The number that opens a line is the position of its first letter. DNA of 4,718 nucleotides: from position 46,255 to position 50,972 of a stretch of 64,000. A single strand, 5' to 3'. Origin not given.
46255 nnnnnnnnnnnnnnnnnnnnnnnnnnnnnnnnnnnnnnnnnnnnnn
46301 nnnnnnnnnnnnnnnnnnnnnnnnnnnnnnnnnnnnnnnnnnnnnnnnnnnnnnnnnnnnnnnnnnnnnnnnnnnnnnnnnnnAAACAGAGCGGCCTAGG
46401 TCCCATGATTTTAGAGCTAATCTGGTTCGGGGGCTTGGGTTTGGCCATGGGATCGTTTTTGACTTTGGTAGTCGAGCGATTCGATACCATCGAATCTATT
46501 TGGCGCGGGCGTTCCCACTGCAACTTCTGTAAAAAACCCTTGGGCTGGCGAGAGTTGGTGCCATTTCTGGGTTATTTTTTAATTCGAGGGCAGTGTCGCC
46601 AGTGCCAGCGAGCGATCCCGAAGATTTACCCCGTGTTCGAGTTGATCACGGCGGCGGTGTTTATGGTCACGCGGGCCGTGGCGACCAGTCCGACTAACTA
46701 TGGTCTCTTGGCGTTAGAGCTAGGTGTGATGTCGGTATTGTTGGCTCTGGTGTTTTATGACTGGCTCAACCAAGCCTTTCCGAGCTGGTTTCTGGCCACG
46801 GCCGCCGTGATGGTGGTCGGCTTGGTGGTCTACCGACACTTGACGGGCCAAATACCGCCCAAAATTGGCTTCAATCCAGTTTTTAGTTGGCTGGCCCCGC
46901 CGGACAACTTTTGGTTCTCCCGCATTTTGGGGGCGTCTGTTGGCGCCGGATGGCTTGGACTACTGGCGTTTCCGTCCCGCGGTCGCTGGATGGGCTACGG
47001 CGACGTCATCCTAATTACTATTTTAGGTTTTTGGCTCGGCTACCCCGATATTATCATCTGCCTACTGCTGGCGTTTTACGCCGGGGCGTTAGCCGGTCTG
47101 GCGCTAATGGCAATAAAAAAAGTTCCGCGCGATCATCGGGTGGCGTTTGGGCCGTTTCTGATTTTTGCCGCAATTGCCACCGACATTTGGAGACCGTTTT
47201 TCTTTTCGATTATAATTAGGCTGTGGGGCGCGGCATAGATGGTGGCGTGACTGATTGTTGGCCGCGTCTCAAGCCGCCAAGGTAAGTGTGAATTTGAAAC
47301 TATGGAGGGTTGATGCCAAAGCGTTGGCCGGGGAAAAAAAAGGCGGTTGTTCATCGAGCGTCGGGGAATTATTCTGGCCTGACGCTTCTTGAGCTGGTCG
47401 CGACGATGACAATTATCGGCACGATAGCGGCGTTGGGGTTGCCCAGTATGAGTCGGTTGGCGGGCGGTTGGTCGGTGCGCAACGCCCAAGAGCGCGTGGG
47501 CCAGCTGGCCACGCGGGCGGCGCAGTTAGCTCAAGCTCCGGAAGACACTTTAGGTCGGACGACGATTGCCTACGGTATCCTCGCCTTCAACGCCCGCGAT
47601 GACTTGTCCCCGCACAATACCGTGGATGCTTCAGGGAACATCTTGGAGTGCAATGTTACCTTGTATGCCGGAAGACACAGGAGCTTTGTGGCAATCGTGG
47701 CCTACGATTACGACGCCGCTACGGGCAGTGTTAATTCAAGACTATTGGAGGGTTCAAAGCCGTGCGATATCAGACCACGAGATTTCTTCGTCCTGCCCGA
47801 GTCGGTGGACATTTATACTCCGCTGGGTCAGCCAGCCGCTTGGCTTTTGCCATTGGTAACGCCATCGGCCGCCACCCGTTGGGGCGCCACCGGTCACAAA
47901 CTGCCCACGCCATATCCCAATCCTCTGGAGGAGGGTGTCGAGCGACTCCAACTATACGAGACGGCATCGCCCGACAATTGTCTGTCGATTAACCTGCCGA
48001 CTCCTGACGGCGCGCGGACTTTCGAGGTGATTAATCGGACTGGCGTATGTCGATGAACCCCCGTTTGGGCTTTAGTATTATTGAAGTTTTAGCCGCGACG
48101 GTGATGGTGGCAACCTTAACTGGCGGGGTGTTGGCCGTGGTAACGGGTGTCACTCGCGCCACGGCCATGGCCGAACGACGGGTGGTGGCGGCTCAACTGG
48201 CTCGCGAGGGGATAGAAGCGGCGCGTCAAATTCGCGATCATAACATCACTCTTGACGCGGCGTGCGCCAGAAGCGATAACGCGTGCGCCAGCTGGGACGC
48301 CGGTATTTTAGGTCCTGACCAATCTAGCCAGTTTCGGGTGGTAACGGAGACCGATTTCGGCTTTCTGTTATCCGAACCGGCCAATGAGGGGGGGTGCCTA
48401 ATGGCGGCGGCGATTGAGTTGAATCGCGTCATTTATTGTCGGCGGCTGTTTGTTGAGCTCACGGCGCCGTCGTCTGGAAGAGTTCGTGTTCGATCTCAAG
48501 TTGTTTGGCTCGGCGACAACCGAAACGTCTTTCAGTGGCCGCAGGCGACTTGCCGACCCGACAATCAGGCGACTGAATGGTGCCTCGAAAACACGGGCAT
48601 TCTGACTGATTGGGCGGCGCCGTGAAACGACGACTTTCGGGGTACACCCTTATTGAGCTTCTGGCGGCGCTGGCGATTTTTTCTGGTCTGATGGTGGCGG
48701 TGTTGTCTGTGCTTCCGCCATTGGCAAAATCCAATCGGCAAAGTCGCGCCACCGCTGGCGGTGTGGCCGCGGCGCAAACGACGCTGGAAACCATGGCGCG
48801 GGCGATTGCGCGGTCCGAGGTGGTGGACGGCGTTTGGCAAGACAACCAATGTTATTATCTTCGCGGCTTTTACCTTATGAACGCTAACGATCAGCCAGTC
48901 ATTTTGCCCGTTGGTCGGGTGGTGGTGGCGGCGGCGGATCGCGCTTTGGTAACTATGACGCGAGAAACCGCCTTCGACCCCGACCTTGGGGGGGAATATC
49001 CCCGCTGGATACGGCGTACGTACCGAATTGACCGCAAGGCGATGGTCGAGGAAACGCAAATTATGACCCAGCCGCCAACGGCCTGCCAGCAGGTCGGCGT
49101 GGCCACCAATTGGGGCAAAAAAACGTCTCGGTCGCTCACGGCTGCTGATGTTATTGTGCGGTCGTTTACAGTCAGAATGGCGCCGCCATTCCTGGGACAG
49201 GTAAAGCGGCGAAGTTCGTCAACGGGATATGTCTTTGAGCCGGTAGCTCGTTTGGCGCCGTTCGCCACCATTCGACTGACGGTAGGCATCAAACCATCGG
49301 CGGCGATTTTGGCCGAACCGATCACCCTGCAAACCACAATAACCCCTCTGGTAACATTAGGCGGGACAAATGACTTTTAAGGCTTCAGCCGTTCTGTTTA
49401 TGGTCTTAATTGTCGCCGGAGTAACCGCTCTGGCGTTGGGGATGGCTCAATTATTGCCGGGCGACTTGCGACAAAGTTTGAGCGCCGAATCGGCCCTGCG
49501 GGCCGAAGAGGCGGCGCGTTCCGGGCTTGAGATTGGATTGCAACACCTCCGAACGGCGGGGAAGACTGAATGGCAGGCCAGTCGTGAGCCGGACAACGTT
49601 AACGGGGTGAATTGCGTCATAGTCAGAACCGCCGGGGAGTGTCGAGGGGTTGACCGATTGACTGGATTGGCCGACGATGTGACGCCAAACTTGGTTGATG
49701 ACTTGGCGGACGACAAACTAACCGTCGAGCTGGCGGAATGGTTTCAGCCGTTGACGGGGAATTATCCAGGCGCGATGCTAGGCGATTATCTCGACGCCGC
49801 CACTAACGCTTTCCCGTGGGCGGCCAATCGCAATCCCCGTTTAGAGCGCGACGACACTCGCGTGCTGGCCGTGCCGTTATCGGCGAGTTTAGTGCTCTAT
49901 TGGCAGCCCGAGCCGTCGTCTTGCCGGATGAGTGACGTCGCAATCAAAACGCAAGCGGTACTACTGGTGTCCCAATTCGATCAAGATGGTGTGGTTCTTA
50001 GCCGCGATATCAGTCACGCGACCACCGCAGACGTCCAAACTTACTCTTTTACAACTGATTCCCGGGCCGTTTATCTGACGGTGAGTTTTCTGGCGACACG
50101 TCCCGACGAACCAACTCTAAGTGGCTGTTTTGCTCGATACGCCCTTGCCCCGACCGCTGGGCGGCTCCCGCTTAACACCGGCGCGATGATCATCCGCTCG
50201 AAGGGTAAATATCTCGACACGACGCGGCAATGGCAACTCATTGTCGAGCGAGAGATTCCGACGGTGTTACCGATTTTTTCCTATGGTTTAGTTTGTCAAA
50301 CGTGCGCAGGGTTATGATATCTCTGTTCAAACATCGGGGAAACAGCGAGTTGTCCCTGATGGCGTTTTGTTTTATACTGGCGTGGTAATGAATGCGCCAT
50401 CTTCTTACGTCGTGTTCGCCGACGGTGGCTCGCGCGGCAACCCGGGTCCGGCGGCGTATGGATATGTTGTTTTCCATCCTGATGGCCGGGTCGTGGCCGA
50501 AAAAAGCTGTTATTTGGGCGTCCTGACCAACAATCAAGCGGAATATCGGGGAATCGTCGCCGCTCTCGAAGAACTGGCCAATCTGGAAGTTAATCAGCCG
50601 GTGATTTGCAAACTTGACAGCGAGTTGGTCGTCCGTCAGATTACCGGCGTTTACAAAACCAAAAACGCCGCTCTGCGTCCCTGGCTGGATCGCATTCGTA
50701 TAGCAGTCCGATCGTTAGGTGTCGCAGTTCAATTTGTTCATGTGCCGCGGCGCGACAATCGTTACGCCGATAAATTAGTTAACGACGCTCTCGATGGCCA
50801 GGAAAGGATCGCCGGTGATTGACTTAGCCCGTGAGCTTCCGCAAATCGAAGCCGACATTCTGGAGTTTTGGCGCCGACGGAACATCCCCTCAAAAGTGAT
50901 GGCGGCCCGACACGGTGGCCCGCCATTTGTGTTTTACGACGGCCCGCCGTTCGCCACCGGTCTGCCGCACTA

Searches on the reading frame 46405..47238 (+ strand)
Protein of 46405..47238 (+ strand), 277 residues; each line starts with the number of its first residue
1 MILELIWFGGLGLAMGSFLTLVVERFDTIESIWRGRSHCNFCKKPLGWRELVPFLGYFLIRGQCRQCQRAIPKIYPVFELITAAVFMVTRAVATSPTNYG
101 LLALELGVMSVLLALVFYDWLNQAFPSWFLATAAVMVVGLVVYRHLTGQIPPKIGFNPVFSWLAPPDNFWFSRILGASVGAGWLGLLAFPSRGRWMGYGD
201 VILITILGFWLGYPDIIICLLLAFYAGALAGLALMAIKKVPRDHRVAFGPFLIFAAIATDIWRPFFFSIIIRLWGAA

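Call 31: search_protein_families(library=pfam, proteins=[window:46405-47238:+], max_evalue=0.001)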
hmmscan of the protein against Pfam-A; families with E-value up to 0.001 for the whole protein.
window:46405-47238:+ (277 aa): 2 families
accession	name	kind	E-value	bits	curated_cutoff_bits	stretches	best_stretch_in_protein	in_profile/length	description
PF06750.18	A24_N_bact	-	3.8e-25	88.2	23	1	11-89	2-80/84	Bacterial Peptidase A24 N-terminal domain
PF01478.23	Peptidase_A24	-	1.8e-06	28.8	26.5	1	108-231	3-103/104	Type IV leader peptidase family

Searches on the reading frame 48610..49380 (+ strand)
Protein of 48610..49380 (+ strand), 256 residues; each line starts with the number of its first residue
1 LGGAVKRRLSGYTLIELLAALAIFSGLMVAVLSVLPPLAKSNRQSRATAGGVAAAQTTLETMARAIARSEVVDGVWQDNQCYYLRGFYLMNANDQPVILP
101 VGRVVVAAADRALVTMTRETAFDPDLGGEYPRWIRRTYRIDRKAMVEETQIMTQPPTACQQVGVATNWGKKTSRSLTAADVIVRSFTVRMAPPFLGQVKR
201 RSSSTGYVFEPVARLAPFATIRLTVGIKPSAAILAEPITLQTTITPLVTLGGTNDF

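Call 31: search_protein_families(library=pfam, proteins=[window:48610-49380:+], max_evalue=0.001)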
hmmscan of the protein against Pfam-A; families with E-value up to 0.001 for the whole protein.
window:48610-49380:+ (256 aa): 1 family
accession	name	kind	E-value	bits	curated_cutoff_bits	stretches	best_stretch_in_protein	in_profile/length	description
PF07963.17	N_methyl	-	8.7e-05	22.4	21.2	1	7-31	2-26/27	Prokaryotic N-terminal methylation motif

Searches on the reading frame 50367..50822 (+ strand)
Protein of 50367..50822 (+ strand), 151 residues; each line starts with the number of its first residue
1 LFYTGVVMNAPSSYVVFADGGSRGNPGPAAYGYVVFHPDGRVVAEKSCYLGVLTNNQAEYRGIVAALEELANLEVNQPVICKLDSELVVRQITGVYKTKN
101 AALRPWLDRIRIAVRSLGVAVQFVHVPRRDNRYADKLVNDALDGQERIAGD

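Call 32: search_protein_families(library=pfam, proteins=[window:50367-50822:+], max_evalue=0.001)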
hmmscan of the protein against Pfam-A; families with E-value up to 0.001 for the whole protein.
window:50367-50822:+ (151 aa): 2 families
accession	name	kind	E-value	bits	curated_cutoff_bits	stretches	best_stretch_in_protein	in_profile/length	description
PF13456.12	RVT_3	-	1.9e-17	63.8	21.6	1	19-141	3-123/123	Reverse transcriptase-like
PF00075.30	RNase_H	-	1.1e-10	42.2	25.8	1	13-141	3-139/141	RNase H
